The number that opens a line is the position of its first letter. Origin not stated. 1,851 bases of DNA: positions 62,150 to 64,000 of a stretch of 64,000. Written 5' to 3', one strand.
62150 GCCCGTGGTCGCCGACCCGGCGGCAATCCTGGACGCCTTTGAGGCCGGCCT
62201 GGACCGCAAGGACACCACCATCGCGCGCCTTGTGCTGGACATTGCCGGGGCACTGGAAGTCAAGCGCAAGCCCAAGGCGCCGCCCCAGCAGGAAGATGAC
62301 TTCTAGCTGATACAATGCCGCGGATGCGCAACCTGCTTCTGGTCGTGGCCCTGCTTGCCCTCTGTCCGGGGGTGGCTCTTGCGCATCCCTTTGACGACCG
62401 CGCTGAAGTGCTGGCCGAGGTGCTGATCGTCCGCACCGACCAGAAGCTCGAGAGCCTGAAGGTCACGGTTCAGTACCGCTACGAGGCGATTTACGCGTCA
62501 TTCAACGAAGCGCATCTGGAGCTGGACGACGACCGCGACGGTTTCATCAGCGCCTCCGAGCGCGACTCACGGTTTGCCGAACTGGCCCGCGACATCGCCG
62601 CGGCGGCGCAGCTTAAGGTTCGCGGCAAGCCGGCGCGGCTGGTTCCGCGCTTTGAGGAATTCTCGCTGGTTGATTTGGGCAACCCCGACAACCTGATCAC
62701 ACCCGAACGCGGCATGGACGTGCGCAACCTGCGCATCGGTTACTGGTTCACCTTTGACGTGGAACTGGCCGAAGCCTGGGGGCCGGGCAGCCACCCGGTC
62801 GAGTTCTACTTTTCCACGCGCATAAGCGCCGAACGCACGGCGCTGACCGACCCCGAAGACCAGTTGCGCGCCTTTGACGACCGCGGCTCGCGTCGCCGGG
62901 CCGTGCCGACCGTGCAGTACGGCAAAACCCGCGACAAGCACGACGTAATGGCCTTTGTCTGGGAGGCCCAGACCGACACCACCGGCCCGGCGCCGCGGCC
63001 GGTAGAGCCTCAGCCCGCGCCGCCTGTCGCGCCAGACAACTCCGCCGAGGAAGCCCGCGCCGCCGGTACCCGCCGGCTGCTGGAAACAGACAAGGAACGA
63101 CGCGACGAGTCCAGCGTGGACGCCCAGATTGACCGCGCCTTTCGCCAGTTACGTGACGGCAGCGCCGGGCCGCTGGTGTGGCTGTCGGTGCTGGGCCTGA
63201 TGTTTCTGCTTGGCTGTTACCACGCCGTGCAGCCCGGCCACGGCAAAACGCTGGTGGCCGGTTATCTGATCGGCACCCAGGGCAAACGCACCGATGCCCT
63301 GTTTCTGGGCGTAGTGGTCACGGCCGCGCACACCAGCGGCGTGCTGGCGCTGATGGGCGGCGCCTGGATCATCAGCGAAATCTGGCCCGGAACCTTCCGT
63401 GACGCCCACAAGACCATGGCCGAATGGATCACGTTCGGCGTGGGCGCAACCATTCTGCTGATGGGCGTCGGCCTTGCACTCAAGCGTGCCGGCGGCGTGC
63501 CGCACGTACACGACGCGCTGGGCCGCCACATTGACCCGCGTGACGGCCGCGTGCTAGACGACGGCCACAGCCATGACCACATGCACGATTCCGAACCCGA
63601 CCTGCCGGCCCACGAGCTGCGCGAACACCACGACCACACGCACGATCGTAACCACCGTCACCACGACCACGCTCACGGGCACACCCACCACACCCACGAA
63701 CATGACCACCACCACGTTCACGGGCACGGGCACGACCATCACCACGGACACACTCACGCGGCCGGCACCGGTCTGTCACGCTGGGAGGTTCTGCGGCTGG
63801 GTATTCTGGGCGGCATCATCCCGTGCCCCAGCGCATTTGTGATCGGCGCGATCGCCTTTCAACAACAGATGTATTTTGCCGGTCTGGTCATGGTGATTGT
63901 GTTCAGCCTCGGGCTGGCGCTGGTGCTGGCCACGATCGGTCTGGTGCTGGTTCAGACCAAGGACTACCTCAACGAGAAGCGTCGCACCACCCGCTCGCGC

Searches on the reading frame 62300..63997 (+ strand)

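Call 23: search_protein_families(library=pfam, proteins=[window:62300-63997:+], max_evalue=0.001)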
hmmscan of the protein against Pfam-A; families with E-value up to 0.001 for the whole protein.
window:62300-63997:+ (566 aa): 3 families
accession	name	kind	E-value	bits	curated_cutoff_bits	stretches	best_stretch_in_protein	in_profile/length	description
PF03824.22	NicO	-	1.2e-14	54.7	27.7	1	296-553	3-243/287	High-affinity nickel-transport protein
PF13386.12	DsbD_2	-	1.9e-07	31.6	24.9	1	492-558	116-182/199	Cytochrome C biogenesis protein transmembrane region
PF02535.28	Zip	-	0.00016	21.5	35.1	1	426-514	103-164/323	ZIP Zinc transporter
